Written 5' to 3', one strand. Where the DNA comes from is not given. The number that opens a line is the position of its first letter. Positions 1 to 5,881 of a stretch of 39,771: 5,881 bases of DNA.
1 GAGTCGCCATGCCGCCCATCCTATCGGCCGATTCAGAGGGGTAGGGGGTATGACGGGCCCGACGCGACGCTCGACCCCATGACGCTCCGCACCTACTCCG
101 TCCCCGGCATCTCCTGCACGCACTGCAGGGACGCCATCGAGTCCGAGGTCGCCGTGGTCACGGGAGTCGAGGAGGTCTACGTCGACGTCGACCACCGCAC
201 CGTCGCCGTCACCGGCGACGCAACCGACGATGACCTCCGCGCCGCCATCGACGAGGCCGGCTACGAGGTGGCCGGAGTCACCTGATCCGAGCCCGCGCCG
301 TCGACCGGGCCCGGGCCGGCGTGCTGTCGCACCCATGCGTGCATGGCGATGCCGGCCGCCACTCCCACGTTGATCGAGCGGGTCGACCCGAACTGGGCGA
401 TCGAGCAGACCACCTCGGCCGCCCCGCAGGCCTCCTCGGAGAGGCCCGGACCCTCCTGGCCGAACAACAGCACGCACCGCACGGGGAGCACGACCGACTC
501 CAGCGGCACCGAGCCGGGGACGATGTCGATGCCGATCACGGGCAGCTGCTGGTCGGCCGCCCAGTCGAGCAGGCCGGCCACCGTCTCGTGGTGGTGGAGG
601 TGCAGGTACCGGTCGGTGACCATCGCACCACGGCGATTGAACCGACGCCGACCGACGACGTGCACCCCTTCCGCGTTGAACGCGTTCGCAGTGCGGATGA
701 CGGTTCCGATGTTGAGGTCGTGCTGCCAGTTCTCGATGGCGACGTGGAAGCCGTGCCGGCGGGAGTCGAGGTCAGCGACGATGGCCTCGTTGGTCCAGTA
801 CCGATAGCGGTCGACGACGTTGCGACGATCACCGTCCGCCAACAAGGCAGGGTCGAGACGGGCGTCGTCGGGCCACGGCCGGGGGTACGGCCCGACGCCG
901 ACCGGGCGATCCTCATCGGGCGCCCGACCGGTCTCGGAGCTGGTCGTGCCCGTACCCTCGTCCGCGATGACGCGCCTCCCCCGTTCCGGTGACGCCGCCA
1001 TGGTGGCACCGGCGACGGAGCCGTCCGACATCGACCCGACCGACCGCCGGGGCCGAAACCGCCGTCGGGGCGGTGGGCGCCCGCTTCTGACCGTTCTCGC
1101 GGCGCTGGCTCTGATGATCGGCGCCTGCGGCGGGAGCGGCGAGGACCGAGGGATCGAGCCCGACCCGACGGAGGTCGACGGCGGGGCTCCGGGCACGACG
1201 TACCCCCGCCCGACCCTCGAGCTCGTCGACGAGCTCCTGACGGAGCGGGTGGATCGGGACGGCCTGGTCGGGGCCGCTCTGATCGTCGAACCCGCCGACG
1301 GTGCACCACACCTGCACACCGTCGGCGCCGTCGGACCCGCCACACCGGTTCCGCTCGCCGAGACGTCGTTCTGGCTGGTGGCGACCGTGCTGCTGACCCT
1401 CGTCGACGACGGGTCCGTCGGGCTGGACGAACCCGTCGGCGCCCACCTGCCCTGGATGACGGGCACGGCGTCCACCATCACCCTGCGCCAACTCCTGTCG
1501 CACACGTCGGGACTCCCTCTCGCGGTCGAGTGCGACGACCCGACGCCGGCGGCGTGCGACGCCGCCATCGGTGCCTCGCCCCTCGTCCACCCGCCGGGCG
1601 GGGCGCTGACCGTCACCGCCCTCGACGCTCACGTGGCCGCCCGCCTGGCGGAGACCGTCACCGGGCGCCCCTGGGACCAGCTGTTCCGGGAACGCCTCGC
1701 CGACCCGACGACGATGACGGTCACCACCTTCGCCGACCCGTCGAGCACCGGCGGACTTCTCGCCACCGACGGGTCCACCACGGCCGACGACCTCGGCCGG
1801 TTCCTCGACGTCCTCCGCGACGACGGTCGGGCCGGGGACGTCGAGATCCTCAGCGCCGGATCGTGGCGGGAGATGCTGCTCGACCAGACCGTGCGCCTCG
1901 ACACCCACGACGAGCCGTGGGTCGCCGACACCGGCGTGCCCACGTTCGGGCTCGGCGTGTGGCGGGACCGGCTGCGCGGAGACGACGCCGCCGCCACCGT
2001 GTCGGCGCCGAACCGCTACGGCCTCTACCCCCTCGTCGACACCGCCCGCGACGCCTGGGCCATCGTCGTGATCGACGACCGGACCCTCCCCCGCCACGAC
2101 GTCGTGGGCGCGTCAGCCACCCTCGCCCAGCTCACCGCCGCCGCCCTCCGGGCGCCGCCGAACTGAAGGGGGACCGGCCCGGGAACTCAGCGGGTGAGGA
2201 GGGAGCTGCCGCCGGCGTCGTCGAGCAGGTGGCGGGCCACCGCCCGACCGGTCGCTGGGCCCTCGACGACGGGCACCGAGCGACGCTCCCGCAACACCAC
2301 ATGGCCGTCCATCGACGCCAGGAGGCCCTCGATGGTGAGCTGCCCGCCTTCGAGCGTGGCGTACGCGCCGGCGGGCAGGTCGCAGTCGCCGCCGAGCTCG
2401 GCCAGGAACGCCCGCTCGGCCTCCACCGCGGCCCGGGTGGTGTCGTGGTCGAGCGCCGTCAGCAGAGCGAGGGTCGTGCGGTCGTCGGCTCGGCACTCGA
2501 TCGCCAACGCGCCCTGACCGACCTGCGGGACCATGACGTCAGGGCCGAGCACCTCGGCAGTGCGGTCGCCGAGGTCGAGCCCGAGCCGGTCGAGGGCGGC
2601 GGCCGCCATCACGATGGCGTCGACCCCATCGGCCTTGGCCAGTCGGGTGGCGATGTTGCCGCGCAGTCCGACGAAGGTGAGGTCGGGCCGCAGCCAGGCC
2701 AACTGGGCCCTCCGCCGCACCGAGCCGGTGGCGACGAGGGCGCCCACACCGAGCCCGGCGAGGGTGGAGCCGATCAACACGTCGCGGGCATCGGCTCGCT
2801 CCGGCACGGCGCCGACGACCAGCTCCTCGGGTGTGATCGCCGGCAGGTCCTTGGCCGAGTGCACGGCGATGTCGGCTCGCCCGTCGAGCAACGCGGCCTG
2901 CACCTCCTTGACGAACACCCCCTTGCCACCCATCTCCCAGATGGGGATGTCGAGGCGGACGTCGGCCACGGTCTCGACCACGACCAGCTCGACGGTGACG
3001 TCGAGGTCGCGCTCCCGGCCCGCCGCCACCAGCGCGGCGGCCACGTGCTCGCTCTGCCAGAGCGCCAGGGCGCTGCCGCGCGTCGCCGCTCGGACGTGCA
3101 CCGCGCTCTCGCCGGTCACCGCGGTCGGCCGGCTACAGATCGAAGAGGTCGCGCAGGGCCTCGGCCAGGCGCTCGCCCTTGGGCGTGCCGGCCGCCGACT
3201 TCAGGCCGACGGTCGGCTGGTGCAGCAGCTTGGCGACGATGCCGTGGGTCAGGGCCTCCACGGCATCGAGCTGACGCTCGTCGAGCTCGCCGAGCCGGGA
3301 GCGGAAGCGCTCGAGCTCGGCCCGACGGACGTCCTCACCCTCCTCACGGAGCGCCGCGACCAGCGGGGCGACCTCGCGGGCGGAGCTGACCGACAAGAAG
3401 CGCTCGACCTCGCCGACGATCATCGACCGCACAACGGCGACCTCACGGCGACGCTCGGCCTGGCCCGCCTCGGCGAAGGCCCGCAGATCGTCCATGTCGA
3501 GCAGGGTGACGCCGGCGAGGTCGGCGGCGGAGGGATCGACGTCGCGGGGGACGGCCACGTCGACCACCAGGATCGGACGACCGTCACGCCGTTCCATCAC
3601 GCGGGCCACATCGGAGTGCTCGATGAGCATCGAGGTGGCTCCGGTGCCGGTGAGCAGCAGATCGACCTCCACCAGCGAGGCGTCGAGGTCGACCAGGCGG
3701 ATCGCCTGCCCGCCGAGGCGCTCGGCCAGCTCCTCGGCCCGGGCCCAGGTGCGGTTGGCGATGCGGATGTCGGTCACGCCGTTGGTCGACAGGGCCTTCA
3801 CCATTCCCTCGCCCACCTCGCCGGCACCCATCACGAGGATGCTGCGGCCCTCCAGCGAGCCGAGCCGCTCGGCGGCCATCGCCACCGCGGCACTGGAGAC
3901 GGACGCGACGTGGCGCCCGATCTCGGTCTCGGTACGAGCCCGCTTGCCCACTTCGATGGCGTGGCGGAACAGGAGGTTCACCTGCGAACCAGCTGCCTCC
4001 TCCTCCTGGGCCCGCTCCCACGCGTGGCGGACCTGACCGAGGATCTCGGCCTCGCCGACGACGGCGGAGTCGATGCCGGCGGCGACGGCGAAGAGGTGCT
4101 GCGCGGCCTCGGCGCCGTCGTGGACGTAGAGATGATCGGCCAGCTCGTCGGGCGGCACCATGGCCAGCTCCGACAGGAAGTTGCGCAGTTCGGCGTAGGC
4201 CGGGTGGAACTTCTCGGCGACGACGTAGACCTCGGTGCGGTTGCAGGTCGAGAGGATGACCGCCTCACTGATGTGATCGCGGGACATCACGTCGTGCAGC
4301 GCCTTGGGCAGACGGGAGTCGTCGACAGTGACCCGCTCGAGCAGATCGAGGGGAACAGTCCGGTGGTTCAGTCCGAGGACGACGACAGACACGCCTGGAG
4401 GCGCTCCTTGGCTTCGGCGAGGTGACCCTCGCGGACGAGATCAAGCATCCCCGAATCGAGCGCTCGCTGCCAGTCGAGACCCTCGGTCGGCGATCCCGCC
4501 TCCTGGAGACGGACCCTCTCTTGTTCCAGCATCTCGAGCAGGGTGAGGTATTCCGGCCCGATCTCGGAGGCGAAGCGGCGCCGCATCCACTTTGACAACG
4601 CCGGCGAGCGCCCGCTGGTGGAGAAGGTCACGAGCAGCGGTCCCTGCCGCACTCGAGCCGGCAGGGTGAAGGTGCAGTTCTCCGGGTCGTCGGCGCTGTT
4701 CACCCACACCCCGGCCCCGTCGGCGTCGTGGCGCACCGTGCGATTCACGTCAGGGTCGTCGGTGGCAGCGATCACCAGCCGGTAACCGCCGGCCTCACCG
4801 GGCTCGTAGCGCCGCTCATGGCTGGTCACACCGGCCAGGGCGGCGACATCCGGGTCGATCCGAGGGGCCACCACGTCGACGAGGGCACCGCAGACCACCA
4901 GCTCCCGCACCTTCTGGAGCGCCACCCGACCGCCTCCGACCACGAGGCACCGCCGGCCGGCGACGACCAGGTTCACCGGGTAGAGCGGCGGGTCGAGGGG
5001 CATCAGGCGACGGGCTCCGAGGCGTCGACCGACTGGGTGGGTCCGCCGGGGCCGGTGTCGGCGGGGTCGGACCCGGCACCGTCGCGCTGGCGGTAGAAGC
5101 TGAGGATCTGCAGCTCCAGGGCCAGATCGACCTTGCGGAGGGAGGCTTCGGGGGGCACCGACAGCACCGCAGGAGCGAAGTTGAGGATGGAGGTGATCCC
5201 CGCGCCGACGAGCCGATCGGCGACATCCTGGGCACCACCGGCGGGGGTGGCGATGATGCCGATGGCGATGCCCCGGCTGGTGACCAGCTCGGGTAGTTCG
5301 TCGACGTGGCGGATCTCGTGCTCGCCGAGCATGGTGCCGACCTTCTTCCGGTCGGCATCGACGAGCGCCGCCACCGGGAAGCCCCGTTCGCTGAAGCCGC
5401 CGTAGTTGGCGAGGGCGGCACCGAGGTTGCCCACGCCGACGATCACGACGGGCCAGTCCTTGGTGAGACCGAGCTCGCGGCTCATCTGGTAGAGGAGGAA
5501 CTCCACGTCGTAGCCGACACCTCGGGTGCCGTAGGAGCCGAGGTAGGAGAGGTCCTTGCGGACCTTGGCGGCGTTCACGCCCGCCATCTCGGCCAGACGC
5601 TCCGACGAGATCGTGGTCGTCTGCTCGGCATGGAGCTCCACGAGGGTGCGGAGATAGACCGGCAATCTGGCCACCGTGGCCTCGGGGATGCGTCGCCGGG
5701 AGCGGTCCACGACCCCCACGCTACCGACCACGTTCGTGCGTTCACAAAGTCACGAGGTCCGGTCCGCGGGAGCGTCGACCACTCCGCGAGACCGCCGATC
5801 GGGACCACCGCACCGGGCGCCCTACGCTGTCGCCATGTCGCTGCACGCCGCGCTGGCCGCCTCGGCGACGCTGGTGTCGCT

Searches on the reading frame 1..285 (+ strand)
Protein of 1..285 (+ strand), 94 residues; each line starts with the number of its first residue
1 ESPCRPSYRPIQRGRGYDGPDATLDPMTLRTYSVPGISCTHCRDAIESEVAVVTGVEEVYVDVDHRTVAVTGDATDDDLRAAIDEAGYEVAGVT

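Call 58: search_protein_families(library=pfam, proteins=[window:1-285:+], max_evalue=0.00001)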
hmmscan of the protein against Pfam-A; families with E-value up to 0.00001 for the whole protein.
window:1-285:+ (94 aa): 1 family
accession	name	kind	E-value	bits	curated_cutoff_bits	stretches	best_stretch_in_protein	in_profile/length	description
PF00403.32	HMA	-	2.7e-16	60.1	24.8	1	31-89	1-62/62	Heavy-metal-associated domain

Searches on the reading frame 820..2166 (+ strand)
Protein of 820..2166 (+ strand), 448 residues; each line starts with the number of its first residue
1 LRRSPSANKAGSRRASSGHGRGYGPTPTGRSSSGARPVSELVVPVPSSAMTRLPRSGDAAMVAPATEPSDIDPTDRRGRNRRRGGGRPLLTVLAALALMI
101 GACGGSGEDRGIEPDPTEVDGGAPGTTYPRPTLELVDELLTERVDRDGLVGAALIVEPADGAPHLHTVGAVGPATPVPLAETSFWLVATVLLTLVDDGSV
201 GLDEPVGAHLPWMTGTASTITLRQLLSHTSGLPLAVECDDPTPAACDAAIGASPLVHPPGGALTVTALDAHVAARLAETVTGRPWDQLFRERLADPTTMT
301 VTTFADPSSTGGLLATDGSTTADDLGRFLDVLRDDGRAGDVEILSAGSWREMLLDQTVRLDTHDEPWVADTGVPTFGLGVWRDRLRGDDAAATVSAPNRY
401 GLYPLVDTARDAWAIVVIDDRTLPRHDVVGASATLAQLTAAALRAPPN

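Call 57: search_protein_families(library=pfam, proteins=[window:820-2166:+], max_evalue=0.00001)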
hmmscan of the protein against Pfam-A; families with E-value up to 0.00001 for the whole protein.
window:820-2166:+ (448 aa): 1 family
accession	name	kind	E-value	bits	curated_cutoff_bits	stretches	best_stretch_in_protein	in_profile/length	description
PF00144.29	Beta-lactamase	-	1.1e-29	104.1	27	1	136-411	1-301/329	Beta-lactamase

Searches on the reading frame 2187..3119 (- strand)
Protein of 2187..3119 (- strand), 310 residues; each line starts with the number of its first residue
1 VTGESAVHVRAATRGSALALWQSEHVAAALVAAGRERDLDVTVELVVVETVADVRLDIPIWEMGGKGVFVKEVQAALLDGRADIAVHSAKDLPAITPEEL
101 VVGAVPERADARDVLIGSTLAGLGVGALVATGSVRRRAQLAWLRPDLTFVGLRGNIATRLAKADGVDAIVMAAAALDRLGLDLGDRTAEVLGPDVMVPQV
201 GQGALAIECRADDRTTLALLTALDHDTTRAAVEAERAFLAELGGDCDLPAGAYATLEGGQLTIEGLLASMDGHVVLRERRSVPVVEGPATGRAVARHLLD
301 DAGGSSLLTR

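Call 57: search_protein_families(library=pfam, proteins=[window:2187-3119:-], max_evalue=0.00001)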
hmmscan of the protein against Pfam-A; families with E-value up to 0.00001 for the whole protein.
window:2187-3119:- (310 aa): 2 families
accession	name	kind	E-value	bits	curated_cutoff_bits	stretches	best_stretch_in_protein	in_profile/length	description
PF01379.25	Porphobil_deam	-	2e-68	230.5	22.1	1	10-216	2-205/207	Porphobilinogen deaminase, dipyromethane cofactor binding domain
PF03900.20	Porphobil_deamC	-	5.3e-12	46.4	26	1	231-299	3-73/74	Porphobilinogen deaminase, C-terminal domain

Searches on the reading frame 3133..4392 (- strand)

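Call 57: search_protein_families(library=pfam, proteins=[window:3133-4392:-], max_evalue=0.00001)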
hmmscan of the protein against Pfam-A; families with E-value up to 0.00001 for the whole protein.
window:3133-4392:- (419 aa): 3 families
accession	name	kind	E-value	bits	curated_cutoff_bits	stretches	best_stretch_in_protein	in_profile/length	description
PF05201.20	GlutR_N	-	1.8e-51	174.3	27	1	6-156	1-151/151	Glutamyl-tRNAGlu reductase, N-terminal domain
PF01488.26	Shikimate_DH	-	1.3e-35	122.9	24.3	1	172-304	2-136/138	Shikimate / quinate 5-dehydrogenase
PF00745.25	GlutR_dimer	-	9.6e-27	93.7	22.9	1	322-419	3-99/99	Glutamyl-tRNAGlu reductase, dimerisation domain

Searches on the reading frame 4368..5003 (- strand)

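Call 58: search_protein_families(library=pfam, proteins=[window:4368-5003:-], max_evalue=0.00001)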
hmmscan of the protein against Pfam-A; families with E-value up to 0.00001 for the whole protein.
window:4368-5003:- (211 aa): 1 family
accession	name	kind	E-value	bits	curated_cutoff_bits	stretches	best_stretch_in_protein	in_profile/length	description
PF13241.12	NAD_binding_7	-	2.9e-28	98.9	22.1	1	12-116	3-104/104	Putative NAD(P)-binding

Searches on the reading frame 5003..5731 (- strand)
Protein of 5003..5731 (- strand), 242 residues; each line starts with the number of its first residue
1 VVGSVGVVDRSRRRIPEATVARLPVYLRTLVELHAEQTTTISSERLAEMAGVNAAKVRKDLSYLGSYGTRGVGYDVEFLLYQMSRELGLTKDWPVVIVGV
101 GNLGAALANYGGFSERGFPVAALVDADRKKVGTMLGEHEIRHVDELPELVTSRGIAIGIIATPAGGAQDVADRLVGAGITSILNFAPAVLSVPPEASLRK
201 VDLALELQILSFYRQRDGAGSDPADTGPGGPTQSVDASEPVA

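Call 57: search_protein_families(library=pfam, proteins=[window:5003-5731:-], max_evalue=0.00001)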
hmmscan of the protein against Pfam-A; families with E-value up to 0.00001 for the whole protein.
window:5003-5731:- (242 aa): 2 families
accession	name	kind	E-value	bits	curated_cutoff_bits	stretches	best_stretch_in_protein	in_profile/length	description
PF06971.19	Put_DNA-bind_N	-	4.8e-20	71.8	27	1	15-62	2-49/49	Putative DNA-binding protein N-terminus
PF02629.25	CoA_binding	-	2.4e-19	70.3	22.3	1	90-187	1-96/97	CoA binding domain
